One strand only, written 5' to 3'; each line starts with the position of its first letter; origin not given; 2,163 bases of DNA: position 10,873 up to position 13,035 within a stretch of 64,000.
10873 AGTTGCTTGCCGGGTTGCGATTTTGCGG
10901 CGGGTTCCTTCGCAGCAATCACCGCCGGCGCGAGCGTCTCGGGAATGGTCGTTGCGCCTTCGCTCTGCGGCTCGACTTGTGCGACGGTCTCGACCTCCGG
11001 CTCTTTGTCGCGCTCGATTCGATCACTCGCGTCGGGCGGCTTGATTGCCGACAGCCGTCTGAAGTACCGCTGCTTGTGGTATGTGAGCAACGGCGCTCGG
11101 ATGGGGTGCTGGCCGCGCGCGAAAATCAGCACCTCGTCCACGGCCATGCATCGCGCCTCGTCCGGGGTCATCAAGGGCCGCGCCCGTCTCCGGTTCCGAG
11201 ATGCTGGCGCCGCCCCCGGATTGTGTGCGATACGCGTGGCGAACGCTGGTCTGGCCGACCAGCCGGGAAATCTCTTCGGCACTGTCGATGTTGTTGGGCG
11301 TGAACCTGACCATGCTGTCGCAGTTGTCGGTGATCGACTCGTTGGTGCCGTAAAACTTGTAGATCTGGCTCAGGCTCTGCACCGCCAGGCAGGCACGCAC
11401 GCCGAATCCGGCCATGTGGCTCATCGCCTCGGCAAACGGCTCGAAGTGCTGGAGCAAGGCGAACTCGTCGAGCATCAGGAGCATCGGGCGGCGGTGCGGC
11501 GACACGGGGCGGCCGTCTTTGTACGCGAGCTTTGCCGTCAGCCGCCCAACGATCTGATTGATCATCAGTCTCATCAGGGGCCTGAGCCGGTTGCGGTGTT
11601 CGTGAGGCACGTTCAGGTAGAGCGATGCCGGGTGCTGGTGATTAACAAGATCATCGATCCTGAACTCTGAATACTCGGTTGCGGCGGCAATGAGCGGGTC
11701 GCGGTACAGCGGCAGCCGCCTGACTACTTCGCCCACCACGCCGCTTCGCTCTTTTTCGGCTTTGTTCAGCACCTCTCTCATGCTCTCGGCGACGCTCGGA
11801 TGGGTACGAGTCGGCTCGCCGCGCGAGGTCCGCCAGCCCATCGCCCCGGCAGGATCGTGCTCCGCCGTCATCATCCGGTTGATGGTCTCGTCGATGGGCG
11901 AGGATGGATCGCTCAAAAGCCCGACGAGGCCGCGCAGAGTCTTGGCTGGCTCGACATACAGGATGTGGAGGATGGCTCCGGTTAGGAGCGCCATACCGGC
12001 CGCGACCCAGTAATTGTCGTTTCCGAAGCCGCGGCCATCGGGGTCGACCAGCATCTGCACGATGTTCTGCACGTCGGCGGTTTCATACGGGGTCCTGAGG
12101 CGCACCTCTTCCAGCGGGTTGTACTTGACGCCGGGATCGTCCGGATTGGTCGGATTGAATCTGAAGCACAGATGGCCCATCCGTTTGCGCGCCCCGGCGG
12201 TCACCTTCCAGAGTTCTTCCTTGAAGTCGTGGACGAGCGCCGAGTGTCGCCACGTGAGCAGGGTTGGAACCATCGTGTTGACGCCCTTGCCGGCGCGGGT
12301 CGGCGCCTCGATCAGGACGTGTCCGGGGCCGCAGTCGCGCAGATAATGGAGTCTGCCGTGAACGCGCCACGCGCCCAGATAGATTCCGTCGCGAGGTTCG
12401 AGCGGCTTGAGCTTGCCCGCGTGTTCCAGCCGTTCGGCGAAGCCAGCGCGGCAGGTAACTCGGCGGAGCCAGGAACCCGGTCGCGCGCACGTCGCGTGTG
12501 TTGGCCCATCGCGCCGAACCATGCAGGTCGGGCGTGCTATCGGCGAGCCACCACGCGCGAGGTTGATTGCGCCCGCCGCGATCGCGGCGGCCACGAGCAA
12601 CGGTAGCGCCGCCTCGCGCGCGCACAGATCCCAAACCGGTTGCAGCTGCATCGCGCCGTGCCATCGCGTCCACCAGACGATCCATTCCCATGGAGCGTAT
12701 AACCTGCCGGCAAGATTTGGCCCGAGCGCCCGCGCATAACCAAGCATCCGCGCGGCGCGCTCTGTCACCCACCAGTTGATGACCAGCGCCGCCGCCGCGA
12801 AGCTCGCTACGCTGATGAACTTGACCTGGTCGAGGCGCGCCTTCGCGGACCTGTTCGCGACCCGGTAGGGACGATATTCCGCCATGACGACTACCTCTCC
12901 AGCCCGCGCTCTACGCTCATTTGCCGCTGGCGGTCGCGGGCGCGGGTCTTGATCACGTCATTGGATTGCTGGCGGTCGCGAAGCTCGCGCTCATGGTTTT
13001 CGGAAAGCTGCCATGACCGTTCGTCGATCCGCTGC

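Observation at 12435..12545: TraG: the conserved HGSARWA motif is encoded in an alternate frame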

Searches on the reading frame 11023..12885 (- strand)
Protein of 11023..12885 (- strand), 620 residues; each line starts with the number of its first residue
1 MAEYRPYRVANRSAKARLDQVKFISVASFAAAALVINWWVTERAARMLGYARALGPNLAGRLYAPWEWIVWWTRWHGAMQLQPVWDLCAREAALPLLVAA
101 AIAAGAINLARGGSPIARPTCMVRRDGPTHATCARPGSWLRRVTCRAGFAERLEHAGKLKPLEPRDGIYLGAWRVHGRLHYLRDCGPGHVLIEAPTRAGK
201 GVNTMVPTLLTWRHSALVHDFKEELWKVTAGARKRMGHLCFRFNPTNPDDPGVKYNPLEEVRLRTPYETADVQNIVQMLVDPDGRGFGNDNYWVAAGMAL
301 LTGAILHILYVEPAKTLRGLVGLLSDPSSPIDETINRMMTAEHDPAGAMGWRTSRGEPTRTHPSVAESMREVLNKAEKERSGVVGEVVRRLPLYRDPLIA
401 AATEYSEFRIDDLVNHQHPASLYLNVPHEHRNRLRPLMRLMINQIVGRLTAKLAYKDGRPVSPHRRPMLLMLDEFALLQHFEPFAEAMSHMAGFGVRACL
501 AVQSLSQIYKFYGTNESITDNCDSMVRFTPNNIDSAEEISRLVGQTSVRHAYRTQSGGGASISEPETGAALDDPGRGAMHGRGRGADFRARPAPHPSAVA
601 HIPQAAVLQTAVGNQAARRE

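Call 4: search_protein_families(library=pfam, proteins=[window:11023-12885:-], max_evalue=0.01)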
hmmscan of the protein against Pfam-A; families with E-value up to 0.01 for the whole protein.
window:11023-12885:- (620 aa): 3 families
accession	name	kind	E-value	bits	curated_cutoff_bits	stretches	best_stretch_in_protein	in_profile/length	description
PF02534.20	T4SS-DNA_transf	-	5.4e-71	240.3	20.1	1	177-555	36-394/468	Type IV secretory system Conjugative DNA transfer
PF12696.13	TraG-D_C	-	2.3e-18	66.8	22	1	467-559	1-95/126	TraM recognition site of TraD and TraG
PF10412.15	TrwB_AAD_bind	-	2.9e-15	56.5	20.5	1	404-561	188-341/387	Type IV secretion-system coupling protein DNA-binding domain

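Call 6: find_homologous_proteins(query=window:11023-12885:-, max_evalue=1e-20)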
Query window:11023-12885:- (620 aa): 3894 proteins with E <= 1e-20 among 8000 candidates; the best 120 are listed.
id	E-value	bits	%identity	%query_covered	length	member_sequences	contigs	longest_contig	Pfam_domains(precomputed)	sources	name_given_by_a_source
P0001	0.0e+0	1121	86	93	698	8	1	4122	PF10412.16,PF02534.21,PF12696.14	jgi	jgi:type IV secretion system protein VirD4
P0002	0.0e+0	1118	86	93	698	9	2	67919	PF10412.16,PF02534.21,PF12696.14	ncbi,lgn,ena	-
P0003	0.0e+0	1019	77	93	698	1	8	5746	PF10412.16,PF02534.21,PF12696.14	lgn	-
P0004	8.9e-278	941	72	93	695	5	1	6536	PF10412.16,PF02534.21,PF12696.14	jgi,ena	jgi:type IV secretion system protein VirD4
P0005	1.6e-267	907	71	93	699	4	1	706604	PF10412.16,PF02534.21,PF12696.14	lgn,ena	-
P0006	6.4e-267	905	70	93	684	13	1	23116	PF10412.16,PF02534.21,PF12696.14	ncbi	-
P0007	5.2e-265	899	66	100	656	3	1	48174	PF10412.16,PF02534.21,PF12696.14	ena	-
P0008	6.6e-265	899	69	93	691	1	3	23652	PF10412.16,PF02534.21,PF12696.14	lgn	-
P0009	3.8e-262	890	68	93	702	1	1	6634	PF10412.16,PF02534.21,PF12696.14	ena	-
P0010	2.6e-257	874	66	93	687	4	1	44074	PF10412.16,PF02534.21,PF12696.14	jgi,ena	-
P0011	2.4e-256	871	66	92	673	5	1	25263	PF10412.16,PF02534.21,PF12696.14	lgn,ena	-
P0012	3.5e-254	863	66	92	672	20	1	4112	PF10412.16,PF02534.21,PF12696.14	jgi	-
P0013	5.7e-250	849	64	92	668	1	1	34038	PF10412.16,PF02534.21,PF12696.14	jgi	jgi:type IV secretion system protein VirD4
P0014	1.2e-248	845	66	93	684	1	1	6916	PF10412.16,PF02534.21,PF12696.14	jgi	jgi:type IV secretion system protein VirD4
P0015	2.1e-246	838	65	93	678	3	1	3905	PF10412.16,PF02534.21,PF12696.14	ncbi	-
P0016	9.8e-246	835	65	93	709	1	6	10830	PF10412.16,PF02534.21,PF12696.14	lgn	-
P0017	1.1e-243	829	65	89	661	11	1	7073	PF10412.16,PF02534.21,PF12696.14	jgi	jgi:type IV secretion system protein VirD4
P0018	1.4e-242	825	65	93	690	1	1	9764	PF10412.16,PF02534.21,PF12696.14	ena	-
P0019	7.6e-242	823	64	93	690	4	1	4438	PF10412.16,PF02534.21,PF12696.14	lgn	-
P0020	2.2e-232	791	62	93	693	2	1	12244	PF10412.16,PF02534.21,PF12696.14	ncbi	-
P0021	1.4e-227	775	61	92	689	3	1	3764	PF10412.16,PF02534.21,PF12696.14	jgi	jgi:type IV secretion system protein VirD4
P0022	1.8e-219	749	61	93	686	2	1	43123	PF10412.16,PF02534.21,PF12696.14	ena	-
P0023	3.7e-219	748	60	93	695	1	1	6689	PF10412.16,PF02534.21,PF12696.14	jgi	jgi:type IV secretion system protein VirD4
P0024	7.6e-219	747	59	93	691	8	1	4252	PF10412.16,PF02534.21,PF12696.14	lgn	-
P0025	4.6e-216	737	59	93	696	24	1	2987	PF10412.16,PF02534.21,PF12696.14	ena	-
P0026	1.0e-213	730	57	100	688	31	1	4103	PF10412.16,PF02534.21,PF12696.14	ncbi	-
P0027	6.1e-213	727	74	70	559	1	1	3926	PF10412.16,PF02534.21,PF12696.14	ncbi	ncbi:MAG: type IV secretory system conjugative DNA transfer family protein, partial [Xanthobacterace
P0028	1.3e-212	726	58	93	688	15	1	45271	PF10412.16,PF02534.21,PF12696.14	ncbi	-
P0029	2.8e-212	725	58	93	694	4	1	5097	PF10412.16,PF02534.21,PF12696.14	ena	-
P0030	8.3e-211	720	57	93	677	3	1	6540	PF10412.16,PF02534.21,PF12696.14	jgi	jgi:type IV secretion system protein VirD4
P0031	1.3e-210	719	58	93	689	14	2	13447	PF10412.16,PF02534.21,PF12696.14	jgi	-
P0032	1.0e-209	716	57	93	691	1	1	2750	PF10412.16,PF02534.21,PF12696.14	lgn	-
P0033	1.5e-209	716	57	93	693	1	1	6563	PF10412.16,PF02534.21,PF12696.14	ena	-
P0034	1.4e-208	713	56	93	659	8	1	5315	PF10412.16,PF02534.21,PF12696.14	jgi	-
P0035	5.1e-208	711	56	93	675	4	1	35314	PF10412.16,PF02534.21,PF12696.14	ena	-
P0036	8.3e-208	710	57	93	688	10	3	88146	PF10412.16,PF02534.21,PF12696.14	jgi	jgi:type IV secretion system protein VirD4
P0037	1.1e-207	710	56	93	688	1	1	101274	PF10412.16,PF02534.21,PF12696.14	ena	-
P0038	1.2e-207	710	58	93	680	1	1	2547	PF10412.16,PF02534.21,PF12696.14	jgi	jgi:type IV secretion system protein VirD4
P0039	5.0e-207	708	57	93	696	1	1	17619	PF10412.16,PF02534.21,PF12696.14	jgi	jgi:type IV secretion system protein VirD4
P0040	6.0e-207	707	56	93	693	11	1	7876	PF10412.16,PF02534.21,PF12696.14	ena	-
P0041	9.0e-207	707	56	93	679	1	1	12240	PF10412.16,PF02534.21,PF12696.14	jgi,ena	-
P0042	1.3e-206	706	58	93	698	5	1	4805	PF10412.16,PF02534.21,PF12696.14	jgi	jgi:type IV secretion system protein VirD4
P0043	1.4e-206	706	56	93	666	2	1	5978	PF10412.16,PF02534.21,PF12696.14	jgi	jgi:type IV secretion system protein VirD4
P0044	1.3e-205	703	56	93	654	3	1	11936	PF10412.16,PF02534.21,PF12696.14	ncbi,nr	ncbi:MAG: type IV secretory system conjugative DNA transfer family protein [Deltaproteobacteria bact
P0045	1.3e-205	703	56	93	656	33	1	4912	PF10412.16,PF02534.21,PF12696.14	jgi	jgi:type IV secretion system protein VirD4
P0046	1.1e-204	700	56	93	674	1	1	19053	PF10412.16,PF02534.21,PF12696.14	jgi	jgi:type IV secretion system protein VirD4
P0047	1.8e-204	699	56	93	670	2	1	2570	PF10412.16,PF02534.21,PF12696.14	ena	-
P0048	3.7e-204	698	56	93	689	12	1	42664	PF10412.16,PF02534.21,PF12696.14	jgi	jgi:type IV secretion system protein VirD4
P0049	1.5e-203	696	55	93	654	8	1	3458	PF10412.16,PF02534.21,PF12696.14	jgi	jgi:type IV secretion system protein VirD4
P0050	4.5e-202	691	56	91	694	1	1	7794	PF10412.16,PF02534.21,PF12696.14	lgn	-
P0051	5.9e-202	691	56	93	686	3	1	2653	PF10412.16,PF02534.21,PF12696.14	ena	-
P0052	7.3e-202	691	54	97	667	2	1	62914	PF10412.16,PF02534.21,PF12696.14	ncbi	ncbi:MAG: type IV secretory system conjugative DNA transfer family protein [Candidatus Binataceae ba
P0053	3.1e-201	688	55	93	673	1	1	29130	PF10412.16,PF02534.21,PF12696.14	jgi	jgi:type IV secretion system protein VirD4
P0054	8.8e-200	684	55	93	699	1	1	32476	PF10412.16,PF02534.21,PF12696.14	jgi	jgi:type IV secretion system protein VirD4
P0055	2.1e-199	682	57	92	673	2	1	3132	PF10412.16,PF02534.21,PF12696.14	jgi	-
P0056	2.1e-199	682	54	93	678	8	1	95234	PF10412.16,PF02534.21,PF12696.14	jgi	-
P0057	7.4e-199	681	55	93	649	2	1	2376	PF10412.16,PF02534.21,PF12696.14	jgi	jgi:type IV secretion system protein VirD4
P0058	2.6e-198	679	54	93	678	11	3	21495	PF10412.16,PF02534.21,PF12696.14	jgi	jgi:type IV secretion system protein VirD4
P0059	1.7e-197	676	54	93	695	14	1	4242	PF10412.16,PF02534.21,PF12696.14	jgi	jgi:type IV secretion system protein VirD4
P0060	2.0e-197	676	55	93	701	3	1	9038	PF10412.16,PF02534.21,PF12696.14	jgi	jgi:type IV secretion system protein VirD4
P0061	2.1e-197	676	55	93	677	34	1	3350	PF10412.16,PF02534.21,PF12696.14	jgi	jgi:type IV secretion system protein VirD4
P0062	1.0e-196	674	54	93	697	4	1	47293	PF10412.16,PF02534.21,PF12696.14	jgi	jgi:type IV secretion system protein VirD4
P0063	4.5e-196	671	77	61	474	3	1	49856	PF10412.16,PF02534.21,PF12696.14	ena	-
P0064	3.2e-195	669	55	93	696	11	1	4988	PF10412.16,PF02534.21,PF12696.14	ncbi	-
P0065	3.3e-195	669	55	93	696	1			PF10412.16,PF02534.21,PF12696.14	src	-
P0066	5.2e-195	668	55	93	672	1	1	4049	PF10412.16,PF02534.21,PF12696.14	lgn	-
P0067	2.5e-192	659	53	93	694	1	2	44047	PF10412.16,PF02534.21,PF12696.14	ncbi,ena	-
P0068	3.2e-191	655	53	93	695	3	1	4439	PF10412.16,PF02534.21,PF12696.14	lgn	-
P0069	2.5e-190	652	54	91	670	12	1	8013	PF10412.16,PF02534.21,PF12696.14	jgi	jgi:type IV secretion system protein VirD4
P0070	1.0e-186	640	54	93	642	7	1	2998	PF10412.16,PF02534.21,PF12696.14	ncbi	-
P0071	1.2e-184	634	53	90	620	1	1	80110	PF10412.16,PF02534.21,PF12696.14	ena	-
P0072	3.6e-181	622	53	92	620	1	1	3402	PF10412.16,PF02534.21,PF12696.14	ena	-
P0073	7.0e-181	621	54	93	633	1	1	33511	PF10412.16,PF02534.21,PF12696.14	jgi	jgi:type IV secretion system protein VirD4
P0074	7.5e-181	621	52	92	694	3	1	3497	PF10412.16,PF02534.21,PF12696.14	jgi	jgi:type IV secretion system protein VirD4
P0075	1.8e-180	620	50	96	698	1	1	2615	PF10412.16,PF02534.21,PF12696.14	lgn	-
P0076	6.7e-180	618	52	93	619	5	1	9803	PF10412.16,PF02534.21,PF12696.14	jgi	jgi:type IV secretion system protein VirD4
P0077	5.9e-179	615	50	96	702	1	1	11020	PF10412.16,PF02534.21,PF12696.14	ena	-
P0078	1.3e-178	614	49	96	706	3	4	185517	PF10412.16,PF02534.21,PF12696.14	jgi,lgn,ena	-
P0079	1.5e-178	613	51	91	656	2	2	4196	PF10412.16,PF02534.21,PF12696.14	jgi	jgi:type IV secretion system protein VirD4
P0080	1.9e-178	613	51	91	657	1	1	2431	PF10412.16,PF02534.21,PF12696.14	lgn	-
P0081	2.0e-178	613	53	93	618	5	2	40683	PF10412.16,PF02534.21,PF12696.14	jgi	-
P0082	4.6e-178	612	49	93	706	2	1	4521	PF10412.16,PF02534.21,PF12696.14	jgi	-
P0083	5.1e-178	612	51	93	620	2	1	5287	PF10412.16,PF02534.21,PF12696.14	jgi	jgi:type IV secretion system protein VirD4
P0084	5.1e-178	612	52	93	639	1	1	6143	PF10412.16,PF02534.21,PF12696.14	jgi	jgi:type IV secretion system protein VirD4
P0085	8.6e-178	611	50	96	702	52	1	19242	PF10412.16,PF02534.21,PF12696.14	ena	-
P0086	1.2e-177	611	66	69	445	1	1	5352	PF10412.16,PF02534.21,PF12696.14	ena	-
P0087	1.6e-177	610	51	93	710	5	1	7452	PF10412.16,PF02534.21,PF12696.14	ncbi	-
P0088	1.8e-177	610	51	93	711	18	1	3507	PF10412.16,PF02534.21,PF12696.14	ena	-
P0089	2.3e-177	610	52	93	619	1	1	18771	PF10412.16,PF02534.21,PF12696.14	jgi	jgi:type IV secretion system protein VirD4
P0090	3.2e-177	609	52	92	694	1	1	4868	PF10412.16,PF02534.21,PF12696.14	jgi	jgi:type IV secretion system protein VirD4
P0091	5.0e-177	608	50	96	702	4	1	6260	PF10412.16,PF02534.21,PF12696.14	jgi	jgi:type IV secretion system protein VirD4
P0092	1.3e-176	607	50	92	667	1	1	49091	PF10412.16,PF02534.21,PF12696.14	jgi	jgi:type IV secretion system protein VirD4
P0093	2.4e-176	606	51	92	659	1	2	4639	PF10412.16,PF02534.21,PF12696.14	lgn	-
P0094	3.4e-176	606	52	89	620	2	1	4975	PF10412.16,PF02534.21,PF12696.14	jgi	jgi:type IV secretion system protein VirD4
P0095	4.6e-176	605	51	91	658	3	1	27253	PF10412.16,PF02534.21,PF12696.14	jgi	jgi:type IV secretion system protein VirD4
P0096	4.9e-176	605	51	96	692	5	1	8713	PF10412.16,PF02534.21,PF12696.14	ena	-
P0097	6.2e-176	605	49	93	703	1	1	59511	PF10412.16,PF02534.21,PF12696.14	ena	-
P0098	6.7e-176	605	50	96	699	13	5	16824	PF10412.16,PF02534.21,PF12696.14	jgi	jgi:type IV secretion system protein VirD4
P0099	9.2e-176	604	49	96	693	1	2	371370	PF10412.16,PF02534.21,PF12696.14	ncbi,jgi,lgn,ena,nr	ncbi:MAG TPA: type IV secretory system conjugative DNA transfer family protein [Xanthobacteraceae ba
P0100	2.2e-175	603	49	96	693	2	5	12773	PF10412.16,PF02534.21,PF12696.14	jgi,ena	jgi:type IV secretion system protein VirD4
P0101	3.8e-175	602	50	92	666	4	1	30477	PF10412.16,PF02534.21,PF12696.14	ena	-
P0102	8.3e-175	601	49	96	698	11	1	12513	PF10412.16,PF02534.21,PF12696.14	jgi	jgi:type IV secretion system protein VirD4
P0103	1.3e-174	601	50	92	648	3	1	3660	PF10412.16,PF02534.21,PF12696.14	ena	-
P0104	1.6e-174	600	49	96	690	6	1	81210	PF10412.16,PF02534.21,PF12696.14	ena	-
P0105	2.0e-174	600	49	98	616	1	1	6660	PF10412.16,PF02534.21,PF12696.14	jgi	jgi:type IV secretion system protein VirD4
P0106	2.3e-174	600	50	91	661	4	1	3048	PF10412.16,PF02534.21,PF12696.14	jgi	jgi:type IV secretion system protein VirD4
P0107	3.0e-174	599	49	95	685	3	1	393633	PF10412.16,PF02534.21,PF12696.14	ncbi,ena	-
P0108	4.7e-174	599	49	96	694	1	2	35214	PF10412.16,PF02534.21,PF12696.14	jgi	jgi:type IV secretion system protein VirD4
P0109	4.8e-174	599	47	95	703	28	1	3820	PF10412.16,PF02534.21,PF12696.14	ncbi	-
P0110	2.3e-173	596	50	92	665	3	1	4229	PF10412.16,PF02534.21,PF12696.14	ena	-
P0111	3.4e-173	596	49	93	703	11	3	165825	PF10412.16,PF02534.21,PF12696.14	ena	-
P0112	3.9e-173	596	49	96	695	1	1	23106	PF10412.16,PF02534.21,PF12696.14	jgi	jgi:type IV secretion system protein VirD4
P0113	3.9e-173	596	51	92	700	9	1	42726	PF10412.16,PF02534.21,PF12696.14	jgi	jgi:type IV secretion system protein VirD4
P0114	5.6e-173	595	51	89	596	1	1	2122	PF10412.16,PF02534.21,PF12696.14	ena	-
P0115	7.3e-173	595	48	96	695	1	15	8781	PF10412.16,PF02534.21,PF12696.14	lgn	-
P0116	8.5e-173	595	49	96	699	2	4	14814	PF10412.16,PF02534.21,PF12696.14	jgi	jgi:type IV secretion system protein VirD4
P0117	9.1e-173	594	49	96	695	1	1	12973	PF10412.16,PF02534.21,PF12696.14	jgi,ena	-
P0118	1.4e-172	594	50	92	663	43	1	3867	PF10412.16,PF02534.21,PF12696.14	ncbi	-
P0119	1.5e-172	594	46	95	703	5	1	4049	PF10412.16,PF02534.21,PF12696.14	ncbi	-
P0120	1.5e-172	594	49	92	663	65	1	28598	PF10412.16,PF02534.21,PF12696.14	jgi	jgi:type IV secretion system protein VirD4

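Call 8: find_encoding_contigs(protein=P0002, flank=10000, max_places=4)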
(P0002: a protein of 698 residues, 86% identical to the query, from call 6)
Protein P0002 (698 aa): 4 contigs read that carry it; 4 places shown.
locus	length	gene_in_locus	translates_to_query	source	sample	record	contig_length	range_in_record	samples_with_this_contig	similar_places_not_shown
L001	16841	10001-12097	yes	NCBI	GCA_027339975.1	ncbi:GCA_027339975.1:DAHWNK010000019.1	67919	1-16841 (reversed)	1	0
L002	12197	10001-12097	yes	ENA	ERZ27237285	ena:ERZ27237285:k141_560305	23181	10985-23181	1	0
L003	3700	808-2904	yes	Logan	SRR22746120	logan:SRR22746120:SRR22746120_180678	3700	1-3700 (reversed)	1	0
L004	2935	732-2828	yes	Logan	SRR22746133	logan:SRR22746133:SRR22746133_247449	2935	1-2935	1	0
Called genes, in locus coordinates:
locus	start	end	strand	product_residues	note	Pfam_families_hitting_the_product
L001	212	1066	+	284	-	PF02668:TauD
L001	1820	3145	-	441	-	PF07044:DUF1329, PF17131:TP_0789-like (weak)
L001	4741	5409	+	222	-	PF04335:VirB8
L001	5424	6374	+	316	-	PF03524:CagX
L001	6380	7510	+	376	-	PF03743:TrbI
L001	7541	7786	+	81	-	-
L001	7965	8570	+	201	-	PF10502:Peptidase_S26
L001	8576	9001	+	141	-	PF06412:TraD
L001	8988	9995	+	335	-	PF03432:Relaxase (faint)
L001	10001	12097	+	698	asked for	PF02534:T4SS-DNA_transf, PF10412:TrwB_AAD_bind, PF12696:TraG-D_C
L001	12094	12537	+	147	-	-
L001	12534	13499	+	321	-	PF00437:T2SSE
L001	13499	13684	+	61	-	-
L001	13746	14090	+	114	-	PF04956:TrbC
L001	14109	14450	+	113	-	PF05101:VirB3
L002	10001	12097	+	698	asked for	PF02534:T4SS-DNA_transf, PF10412:TrwB_AAD_bind, PF12696:TraG-D_C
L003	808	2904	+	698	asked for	PF02534:T4SS-DNA_transf, PF10412:TrwB_AAD_bind, PF12696:TraG-D_C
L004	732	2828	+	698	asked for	PF02534:T4SS-DNA_transf, PF10412:TrwB_AAD_bind, PF12696:TraG-D_C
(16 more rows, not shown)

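Call 9: find_encoding_contigs(protein=P0001, flank=3000, max_places=3)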
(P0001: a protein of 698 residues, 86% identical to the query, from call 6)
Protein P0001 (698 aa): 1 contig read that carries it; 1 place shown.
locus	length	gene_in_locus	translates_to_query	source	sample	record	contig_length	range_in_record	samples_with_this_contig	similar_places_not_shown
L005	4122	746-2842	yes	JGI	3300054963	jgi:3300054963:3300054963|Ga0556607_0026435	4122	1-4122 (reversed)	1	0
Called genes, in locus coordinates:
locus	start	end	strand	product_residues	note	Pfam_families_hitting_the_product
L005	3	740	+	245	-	?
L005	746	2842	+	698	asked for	PF02534:T4SS-DNA_transf, PF10412:TrwB_AAD_bind, PF12696:TraG-D_C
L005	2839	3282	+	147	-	-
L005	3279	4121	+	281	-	?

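Call 21: find_related_loci(query=window:11023-12885:-, collection=genome_contigs, flank=10000)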
Query window:11023-12885:- (620 aa) in genome_contigs; peptide patterns used: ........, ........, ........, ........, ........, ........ (x = any residue, [..] = any of these).
43 stretches matched a pattern; 9 encode a relative of the query (tblastn E <= 1e-3); 9 distinct loci.
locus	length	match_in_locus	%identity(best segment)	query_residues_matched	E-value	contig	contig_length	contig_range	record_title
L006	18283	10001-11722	69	1-574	0e+0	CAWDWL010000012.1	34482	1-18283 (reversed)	MAG: uncultured proteobacterium isolate MFD05705.bin.1.215 genome assembly, contig: contig_22428, whole genome shotgun s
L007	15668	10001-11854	80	1-618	0e+0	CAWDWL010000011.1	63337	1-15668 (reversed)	MAG: uncultured proteobacterium isolate MFD05705.bin.1.215 genome assembly, contig: contig_22427, whole genome shotgun s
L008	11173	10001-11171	51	25-415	6e-95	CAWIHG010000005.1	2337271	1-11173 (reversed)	MAG: uncultured delta proteobacterium isolate MFD05502.bin.1.2 genome assembly, contig: contig_34688, whole genome shotg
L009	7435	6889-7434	51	1-183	1e-40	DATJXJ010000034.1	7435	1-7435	MAG TPA_asm: Verrucomicrobiia bacterium isolate SMAG_U15123 k141_1133162, whole genome shotgun sequence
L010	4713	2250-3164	21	253-576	3e-10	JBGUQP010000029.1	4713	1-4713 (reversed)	MAG: Lachnospiraceae bacterium isolate ruminal_MAG_137 ruminal_MAG_137_contig_0029, whole genome shotgun sequence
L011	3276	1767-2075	32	471-576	9e-9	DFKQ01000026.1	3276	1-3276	MAG TPA_asm: Lachnospiraceae bacterium UBA3641 UBA3641_contig_168286, whole genome shotgun sequence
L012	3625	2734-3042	32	471-576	9e-9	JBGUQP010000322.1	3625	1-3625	MAG: Lachnospiraceae bacterium isolate ruminal_MAG_137 ruminal_MAG_137_contig_0322, whole genome shotgun sequence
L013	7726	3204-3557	31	451-576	1e-8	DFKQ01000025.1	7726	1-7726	MAG TPA_asm: Lachnospiraceae bacterium UBA3641 UBA3641_contig_168287, whole genome shotgun sequence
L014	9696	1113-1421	31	471-576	5e-8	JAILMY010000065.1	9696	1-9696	MAG: Butyrivibrio sp. isolate RUI266 k141_13922930_flag=0_multi=27.3529_len=9696, whole genome shotgun sequence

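Call 31: find_encoding_contigs(protein=window:11023-12885:-, flank=10000, max_places=6)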
Protein window:11023-12885:- (620 aa): no gene with exactly this product is on record in the collection.
